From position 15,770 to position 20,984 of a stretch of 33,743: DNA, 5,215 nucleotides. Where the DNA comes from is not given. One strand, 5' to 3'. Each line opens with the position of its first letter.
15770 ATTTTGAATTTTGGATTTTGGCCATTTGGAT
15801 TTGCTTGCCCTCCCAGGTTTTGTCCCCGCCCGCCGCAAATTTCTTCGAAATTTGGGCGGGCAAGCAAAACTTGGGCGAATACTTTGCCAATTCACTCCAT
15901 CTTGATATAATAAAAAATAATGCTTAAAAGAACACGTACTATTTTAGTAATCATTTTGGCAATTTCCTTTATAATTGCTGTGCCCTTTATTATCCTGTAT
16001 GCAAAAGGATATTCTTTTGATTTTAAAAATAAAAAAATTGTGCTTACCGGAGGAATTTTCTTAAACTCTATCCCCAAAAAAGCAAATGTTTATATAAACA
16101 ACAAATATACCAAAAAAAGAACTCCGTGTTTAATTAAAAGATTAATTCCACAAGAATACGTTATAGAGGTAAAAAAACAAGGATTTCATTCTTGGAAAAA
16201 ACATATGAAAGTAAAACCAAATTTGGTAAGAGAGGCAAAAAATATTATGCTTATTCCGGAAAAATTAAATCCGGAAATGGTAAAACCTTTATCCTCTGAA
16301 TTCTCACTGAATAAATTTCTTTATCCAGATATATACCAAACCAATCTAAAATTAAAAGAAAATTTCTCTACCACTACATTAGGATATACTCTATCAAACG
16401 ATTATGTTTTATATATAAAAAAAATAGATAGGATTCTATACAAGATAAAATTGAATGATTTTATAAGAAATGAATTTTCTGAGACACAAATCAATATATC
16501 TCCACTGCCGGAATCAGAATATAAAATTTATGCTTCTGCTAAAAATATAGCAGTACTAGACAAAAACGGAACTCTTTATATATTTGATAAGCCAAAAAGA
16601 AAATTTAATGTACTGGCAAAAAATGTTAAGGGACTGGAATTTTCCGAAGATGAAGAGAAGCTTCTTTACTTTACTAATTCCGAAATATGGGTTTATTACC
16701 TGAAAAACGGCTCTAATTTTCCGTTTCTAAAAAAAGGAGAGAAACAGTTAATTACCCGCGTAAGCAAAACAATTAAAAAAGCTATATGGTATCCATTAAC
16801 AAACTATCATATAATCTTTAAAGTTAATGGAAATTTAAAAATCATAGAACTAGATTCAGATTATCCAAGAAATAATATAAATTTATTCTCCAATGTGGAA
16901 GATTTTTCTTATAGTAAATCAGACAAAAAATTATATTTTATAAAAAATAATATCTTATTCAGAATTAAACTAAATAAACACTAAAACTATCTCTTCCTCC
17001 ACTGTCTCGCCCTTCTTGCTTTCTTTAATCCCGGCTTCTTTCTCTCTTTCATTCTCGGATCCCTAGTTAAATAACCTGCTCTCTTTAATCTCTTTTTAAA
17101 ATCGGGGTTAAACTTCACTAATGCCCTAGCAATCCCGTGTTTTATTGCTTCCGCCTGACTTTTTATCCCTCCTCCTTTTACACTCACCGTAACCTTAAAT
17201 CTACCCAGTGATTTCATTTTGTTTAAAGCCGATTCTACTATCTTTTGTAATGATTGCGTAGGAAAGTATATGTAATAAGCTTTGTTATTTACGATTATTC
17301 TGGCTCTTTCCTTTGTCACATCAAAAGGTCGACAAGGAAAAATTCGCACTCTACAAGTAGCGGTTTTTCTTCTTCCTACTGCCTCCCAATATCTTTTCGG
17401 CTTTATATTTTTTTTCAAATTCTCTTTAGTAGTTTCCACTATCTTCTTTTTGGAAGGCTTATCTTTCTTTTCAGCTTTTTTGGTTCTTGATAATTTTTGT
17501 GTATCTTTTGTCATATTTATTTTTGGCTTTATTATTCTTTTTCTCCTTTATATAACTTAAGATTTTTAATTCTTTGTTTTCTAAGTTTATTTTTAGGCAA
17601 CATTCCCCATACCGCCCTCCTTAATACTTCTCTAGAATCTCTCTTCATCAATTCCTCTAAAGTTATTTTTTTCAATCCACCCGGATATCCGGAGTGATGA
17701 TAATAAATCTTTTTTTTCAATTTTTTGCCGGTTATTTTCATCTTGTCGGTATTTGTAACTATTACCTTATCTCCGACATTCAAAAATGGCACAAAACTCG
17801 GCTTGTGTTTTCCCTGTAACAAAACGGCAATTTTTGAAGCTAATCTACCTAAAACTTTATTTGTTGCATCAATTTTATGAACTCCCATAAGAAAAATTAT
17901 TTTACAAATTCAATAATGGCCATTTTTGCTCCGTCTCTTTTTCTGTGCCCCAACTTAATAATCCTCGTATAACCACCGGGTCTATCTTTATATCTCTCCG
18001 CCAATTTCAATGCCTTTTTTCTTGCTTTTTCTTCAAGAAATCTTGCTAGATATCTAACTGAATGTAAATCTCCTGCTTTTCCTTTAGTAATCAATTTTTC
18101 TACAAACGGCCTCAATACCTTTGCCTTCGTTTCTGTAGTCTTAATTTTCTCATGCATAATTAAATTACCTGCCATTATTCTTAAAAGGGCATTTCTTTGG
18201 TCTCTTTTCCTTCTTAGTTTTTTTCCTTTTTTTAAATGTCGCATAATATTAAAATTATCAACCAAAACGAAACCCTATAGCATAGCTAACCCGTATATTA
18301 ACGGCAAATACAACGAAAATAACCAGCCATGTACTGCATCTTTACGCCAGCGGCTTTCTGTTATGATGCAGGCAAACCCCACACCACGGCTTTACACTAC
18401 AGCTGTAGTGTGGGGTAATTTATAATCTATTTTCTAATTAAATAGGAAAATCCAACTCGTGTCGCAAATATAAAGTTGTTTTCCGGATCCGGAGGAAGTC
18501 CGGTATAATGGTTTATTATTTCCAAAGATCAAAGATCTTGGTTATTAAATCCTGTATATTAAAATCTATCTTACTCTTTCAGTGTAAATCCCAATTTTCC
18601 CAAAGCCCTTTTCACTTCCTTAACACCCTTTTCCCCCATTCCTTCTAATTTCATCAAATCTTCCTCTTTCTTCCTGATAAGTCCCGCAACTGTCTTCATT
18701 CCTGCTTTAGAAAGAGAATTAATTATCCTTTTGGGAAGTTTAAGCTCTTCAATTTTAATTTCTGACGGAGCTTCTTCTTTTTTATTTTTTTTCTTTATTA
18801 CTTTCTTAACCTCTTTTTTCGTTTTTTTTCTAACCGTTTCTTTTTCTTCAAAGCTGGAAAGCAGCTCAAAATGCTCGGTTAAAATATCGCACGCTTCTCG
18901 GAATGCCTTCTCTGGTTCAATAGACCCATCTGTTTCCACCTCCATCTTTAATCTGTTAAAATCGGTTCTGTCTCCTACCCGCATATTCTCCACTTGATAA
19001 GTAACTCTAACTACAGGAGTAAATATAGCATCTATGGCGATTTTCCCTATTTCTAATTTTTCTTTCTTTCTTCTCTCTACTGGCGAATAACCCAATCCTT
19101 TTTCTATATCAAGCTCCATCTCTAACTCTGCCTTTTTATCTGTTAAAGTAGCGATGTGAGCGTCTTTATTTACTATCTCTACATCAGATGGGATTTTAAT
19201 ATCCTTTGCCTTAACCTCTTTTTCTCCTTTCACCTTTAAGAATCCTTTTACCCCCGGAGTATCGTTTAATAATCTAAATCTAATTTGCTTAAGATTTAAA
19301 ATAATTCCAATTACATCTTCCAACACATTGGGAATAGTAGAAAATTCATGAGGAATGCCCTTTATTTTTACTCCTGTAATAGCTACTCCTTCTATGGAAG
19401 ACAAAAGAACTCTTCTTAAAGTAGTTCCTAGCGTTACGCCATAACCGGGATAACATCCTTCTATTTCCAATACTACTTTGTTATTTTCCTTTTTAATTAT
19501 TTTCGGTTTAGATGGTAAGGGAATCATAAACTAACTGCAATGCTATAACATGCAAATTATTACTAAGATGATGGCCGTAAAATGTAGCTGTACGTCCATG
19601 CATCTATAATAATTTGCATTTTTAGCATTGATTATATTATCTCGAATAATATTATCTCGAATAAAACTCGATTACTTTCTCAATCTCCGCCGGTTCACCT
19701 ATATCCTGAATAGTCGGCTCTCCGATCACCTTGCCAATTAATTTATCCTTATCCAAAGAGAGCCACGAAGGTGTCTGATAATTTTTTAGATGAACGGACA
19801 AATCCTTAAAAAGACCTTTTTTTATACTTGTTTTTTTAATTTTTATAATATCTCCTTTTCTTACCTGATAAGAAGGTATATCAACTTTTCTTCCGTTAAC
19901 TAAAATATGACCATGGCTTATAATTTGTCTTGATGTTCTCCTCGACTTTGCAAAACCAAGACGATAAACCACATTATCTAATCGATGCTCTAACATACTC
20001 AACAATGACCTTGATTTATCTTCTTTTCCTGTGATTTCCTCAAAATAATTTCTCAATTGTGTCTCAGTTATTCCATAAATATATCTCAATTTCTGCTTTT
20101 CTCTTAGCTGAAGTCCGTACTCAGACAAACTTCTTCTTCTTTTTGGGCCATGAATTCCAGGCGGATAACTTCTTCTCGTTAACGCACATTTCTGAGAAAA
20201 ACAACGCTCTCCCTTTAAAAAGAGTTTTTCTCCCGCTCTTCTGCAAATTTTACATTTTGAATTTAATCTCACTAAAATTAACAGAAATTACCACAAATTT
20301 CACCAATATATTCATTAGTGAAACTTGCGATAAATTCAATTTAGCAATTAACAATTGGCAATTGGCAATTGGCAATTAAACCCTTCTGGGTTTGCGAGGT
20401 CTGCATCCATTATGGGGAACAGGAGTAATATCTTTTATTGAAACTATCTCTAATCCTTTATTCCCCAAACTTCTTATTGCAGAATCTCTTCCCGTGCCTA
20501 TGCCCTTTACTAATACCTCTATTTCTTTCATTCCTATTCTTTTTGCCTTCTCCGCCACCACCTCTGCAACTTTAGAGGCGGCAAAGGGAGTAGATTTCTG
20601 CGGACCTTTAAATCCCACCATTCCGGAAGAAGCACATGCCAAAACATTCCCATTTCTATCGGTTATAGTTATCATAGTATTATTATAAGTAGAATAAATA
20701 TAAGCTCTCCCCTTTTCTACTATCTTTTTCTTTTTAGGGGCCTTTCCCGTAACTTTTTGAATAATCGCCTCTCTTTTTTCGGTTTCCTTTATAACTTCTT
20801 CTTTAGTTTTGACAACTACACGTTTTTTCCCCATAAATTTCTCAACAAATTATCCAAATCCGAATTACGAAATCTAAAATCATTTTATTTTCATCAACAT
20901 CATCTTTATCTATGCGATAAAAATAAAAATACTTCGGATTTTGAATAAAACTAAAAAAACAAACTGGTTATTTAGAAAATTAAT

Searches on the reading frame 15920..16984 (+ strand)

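Call 13: search_protein_families(library=pfam, proteins=[window:15920-16984:+])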
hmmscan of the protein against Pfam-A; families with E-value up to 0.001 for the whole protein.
window:15920-16984:+ (354 aa): 3 families
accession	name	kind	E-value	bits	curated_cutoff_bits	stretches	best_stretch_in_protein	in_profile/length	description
PF08308.17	PEGA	-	9.1e-09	35.5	20.8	1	44-101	2-58/71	PEGA domain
PF16755.11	Beta-prop_NUP159_NUP214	-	3.4e-08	33.6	29.6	1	150-257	60-172/366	NUP159/214 beta propeller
PF23335.1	Beta-prop_IFT80_2nd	-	0.00078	18.7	27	0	205-262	174-234/287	IFT80 second beta-propeller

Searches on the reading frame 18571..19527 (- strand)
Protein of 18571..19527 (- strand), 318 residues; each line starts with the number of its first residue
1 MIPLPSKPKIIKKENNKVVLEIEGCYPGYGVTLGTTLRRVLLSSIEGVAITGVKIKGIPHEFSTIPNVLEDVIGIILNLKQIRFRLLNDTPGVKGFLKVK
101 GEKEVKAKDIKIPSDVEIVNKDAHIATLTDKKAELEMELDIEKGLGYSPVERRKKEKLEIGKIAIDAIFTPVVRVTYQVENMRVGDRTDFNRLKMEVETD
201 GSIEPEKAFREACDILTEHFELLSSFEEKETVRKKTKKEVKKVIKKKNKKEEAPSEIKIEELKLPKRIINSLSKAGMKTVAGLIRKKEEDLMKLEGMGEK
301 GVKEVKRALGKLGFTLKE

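Call 58: search_protein_families(library=pfam, proteins=[window:18571-19527:-], max_evalue=0.001)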
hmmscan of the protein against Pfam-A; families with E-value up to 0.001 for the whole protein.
window:18571-19527:- (318 aa): 5 families
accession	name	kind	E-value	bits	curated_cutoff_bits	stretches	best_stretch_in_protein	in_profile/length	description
PF01000.31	RNA_pol_A_bac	-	5e-32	111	33.9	1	53-170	1-119/119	RNA polymerase Rpb3/RpoA insert domain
PF01193.29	RNA_pol_L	-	1.8e-22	79.2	24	1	27-220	5-74/74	RNA polymerase Rpb3/Rpb11 dimerisation domain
PF03118.21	RNA_pol_A_CTD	-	1.8e-15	56.8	23.8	1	246-310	2-66/67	Bacterial RNA polymerase, alpha chain C terminal domain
PF14520.12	HHH_5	-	6.4e-05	23.8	27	1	268-310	14-56/57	Helix-hairpin-helix domain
PF13656.11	RNA_pol_L_2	-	0.00091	19.3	27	0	191-223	40-72/75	RNA polymerase Rpb3/Rpb11 dimerisation domain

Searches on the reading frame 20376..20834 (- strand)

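Call 58: search_protein_families(library=pfam, proteins=[window:20376-20834:-], max_evalue=0.001)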
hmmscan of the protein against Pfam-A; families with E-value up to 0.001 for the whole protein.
window:20376-20834:- (152 aa): 2 families
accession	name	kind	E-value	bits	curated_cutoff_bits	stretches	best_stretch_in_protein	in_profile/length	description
PF00411.24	Ribosomal_S11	-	2.6e-39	134.4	25.1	1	42-151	1-110/110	Ribosomal protein S11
PF00861.27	Ribosomal_L18p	-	1.7e-05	25.5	27.8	1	19-105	8-89/116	Ribosomal L18 of archaea, bacteria, mitoch. and chloroplast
